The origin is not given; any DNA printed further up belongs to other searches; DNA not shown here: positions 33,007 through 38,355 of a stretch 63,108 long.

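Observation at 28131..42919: Co-oriented six-gene cluster of giant and Cys-rich secreted proteins: candidate undescribed cell-surface/adhesion system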

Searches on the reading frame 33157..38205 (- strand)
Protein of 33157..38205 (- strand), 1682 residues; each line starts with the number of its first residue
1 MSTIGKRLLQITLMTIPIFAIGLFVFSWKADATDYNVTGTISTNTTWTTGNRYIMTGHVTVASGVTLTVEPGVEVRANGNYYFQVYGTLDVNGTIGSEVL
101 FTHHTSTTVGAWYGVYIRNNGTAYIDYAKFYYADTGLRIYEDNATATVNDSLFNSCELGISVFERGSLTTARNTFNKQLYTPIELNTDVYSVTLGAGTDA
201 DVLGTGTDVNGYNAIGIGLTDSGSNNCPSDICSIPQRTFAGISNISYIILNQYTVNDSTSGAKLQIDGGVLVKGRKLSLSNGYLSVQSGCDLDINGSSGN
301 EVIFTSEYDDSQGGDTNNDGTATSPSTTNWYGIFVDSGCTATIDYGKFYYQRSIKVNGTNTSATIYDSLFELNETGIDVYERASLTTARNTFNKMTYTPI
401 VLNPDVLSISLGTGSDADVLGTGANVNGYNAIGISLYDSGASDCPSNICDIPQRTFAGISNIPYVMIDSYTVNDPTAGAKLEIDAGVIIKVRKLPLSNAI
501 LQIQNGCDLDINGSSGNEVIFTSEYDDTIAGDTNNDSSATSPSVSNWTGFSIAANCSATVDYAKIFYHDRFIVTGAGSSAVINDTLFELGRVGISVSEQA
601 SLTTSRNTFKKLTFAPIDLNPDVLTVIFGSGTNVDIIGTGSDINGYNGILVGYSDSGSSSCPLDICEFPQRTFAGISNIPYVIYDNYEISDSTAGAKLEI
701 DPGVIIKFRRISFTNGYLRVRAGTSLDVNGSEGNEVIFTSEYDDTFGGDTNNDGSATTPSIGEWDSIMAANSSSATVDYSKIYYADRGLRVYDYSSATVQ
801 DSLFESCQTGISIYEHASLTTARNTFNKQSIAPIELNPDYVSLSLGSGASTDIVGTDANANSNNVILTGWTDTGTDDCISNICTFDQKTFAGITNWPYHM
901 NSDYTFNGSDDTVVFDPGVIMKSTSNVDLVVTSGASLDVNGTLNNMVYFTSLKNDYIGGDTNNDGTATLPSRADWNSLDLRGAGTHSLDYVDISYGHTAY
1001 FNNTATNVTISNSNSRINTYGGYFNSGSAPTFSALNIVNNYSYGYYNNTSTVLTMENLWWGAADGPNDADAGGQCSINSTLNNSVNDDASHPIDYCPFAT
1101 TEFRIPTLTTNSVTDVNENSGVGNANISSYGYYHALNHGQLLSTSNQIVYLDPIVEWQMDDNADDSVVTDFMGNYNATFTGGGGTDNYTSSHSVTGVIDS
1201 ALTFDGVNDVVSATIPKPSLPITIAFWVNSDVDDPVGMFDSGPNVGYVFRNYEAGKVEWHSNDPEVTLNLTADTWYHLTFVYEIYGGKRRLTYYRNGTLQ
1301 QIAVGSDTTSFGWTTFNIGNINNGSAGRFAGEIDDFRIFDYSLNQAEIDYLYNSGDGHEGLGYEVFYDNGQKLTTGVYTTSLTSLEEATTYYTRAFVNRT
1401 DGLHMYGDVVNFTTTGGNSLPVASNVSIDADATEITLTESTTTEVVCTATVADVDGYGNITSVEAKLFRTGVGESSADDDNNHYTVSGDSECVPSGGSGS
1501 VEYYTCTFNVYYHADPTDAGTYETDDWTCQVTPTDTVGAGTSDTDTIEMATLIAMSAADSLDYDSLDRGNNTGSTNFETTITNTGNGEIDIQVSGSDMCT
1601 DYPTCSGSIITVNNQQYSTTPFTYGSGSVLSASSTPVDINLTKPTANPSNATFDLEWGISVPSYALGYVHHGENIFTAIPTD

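Call 5: search_protein_families(library=pfam, proteins=[window:33157-38205:-], max_evalue=1)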
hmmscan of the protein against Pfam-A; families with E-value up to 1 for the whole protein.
window:33157-38205:- (1682 aa): 1 family
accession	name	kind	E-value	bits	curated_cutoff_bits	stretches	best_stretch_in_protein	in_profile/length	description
PF13385.13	Laminin_G_3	-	9.4e-19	68.5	27.6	1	1218-1348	15-150/151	Concanavalin A-like lectin/glucanases superfamily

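Call 6: search_protein_families(library=ncbifam, proteins=[window:33157-38205:-], max_evalue=1)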
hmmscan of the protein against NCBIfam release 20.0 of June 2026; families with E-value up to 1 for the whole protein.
window:33157-38205:- (1682 aa): 0 families
